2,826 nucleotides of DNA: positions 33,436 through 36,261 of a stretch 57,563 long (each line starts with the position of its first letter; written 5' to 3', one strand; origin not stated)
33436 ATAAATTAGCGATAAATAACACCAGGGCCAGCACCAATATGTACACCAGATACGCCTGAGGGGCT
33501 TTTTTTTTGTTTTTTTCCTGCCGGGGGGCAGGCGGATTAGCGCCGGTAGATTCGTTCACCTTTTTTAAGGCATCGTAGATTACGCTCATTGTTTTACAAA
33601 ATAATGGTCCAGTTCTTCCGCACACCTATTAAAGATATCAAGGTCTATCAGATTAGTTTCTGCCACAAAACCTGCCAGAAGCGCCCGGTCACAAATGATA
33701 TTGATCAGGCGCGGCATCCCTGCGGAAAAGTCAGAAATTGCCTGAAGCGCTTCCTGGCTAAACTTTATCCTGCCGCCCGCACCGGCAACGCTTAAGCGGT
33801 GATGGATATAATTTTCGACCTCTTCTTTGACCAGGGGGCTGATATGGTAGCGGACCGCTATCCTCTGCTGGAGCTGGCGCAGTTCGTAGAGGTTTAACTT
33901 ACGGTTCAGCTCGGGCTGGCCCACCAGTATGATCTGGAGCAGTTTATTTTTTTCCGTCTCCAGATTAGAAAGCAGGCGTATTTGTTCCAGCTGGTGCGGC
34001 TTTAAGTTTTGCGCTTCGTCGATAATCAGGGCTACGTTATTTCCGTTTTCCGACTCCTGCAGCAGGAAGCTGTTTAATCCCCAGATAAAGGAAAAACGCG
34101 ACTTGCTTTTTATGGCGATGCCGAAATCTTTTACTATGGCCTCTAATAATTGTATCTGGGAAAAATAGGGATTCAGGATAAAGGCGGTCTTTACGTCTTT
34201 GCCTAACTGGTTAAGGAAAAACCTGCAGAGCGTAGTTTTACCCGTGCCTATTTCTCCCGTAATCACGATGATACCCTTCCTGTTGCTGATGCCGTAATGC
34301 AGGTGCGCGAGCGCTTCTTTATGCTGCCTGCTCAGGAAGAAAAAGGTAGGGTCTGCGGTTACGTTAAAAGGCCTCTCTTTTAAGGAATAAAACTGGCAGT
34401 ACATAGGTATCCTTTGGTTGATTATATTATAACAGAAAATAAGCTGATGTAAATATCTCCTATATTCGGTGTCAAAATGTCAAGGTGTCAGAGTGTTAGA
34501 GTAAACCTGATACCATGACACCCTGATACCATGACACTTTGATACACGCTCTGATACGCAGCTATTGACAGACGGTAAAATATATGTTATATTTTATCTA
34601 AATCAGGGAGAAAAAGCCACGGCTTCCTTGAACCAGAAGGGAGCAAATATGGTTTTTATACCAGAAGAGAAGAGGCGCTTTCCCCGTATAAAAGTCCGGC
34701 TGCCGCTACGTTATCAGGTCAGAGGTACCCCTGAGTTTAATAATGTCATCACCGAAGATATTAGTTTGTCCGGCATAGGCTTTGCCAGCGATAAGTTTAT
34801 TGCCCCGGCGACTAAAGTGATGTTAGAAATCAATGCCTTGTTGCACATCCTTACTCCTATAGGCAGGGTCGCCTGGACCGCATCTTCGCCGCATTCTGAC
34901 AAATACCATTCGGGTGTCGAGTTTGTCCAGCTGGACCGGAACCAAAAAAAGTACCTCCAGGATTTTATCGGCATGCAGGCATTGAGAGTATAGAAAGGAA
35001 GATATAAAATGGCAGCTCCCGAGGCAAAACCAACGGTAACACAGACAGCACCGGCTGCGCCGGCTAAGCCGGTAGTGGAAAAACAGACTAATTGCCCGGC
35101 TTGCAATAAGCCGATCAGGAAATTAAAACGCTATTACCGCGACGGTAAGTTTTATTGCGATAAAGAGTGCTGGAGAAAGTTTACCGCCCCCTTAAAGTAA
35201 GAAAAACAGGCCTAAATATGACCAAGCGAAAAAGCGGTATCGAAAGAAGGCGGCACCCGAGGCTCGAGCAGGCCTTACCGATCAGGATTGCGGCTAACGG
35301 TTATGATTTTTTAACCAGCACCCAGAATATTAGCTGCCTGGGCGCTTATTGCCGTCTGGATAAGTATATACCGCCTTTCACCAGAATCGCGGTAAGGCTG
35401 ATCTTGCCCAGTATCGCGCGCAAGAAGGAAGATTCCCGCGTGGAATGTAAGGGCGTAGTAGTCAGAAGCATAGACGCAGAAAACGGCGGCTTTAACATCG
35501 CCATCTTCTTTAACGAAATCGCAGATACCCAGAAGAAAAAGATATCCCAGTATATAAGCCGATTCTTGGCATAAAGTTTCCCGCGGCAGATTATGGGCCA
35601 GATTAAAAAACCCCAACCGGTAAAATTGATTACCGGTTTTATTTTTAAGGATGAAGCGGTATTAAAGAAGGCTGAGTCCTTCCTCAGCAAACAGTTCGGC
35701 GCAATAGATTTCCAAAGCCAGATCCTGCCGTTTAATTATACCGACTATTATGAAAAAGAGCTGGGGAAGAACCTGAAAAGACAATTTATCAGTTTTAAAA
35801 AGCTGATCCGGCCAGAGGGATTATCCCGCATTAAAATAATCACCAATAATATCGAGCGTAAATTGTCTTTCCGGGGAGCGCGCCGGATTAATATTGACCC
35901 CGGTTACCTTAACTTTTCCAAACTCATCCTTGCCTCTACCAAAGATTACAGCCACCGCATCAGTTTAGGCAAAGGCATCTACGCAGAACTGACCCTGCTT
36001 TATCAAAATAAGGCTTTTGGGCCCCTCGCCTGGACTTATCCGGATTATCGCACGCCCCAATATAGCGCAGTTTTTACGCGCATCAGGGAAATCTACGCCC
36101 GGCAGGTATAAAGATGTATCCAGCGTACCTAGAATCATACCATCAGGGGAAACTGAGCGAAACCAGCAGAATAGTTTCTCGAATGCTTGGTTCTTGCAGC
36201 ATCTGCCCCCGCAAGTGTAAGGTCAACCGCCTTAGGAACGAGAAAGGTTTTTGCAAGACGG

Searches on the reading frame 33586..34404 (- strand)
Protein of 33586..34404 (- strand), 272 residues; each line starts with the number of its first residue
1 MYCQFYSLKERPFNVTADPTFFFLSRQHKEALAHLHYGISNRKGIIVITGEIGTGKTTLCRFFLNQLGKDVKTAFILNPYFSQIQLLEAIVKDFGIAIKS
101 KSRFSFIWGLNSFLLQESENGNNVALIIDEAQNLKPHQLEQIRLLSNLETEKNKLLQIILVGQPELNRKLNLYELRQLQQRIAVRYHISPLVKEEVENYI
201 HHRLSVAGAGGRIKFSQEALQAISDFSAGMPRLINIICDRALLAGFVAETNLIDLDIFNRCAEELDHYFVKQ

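Call 92: search_protein_families(library=pfam, proteins=[window:33586-34404:-], max_evalue=1e-10)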
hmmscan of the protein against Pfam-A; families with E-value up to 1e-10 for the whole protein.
window:33586-34404:- (272 aa): 2 families
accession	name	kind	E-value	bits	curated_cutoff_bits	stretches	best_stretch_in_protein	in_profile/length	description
PF13401.12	AAA_22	-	2.5e-26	93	27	1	42-170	4-130/130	AAA domain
PF13191.12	AAA_16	-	1.2e-12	49.1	32.6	1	27-155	7-164/167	AAA ATPase domain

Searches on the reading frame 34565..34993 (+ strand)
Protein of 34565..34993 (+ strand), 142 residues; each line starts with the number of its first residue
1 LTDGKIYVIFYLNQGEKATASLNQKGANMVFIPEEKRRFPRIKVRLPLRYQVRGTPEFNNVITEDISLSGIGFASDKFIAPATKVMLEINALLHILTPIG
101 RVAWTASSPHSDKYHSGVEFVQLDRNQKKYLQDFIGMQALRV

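Call 92: search_protein_families(library=pfam, proteins=[window:34565-34993:+], max_evalue=1e-10)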
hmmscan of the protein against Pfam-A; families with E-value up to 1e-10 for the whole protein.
window:34565-34993:+ (142 aa): 1 family
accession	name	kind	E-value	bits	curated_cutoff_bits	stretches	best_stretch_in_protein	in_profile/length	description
PF07238.19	PilZ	-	7.6e-11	42.7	22.5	0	35-135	1-100/102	PilZ domain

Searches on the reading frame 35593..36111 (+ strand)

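Call 92: search_protein_families(library=pfam, proteins=[window:35593-36111:+], max_evalue=1e-10)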
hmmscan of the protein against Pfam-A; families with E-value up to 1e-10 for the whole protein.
window:35593-36111:+ (172 aa): 1 family
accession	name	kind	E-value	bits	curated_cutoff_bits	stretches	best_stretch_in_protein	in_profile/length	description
PF14385.11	DUF4416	-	3.3e-62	209.7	27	1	9-168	2-162/162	Domain of unknown function (DUF4416)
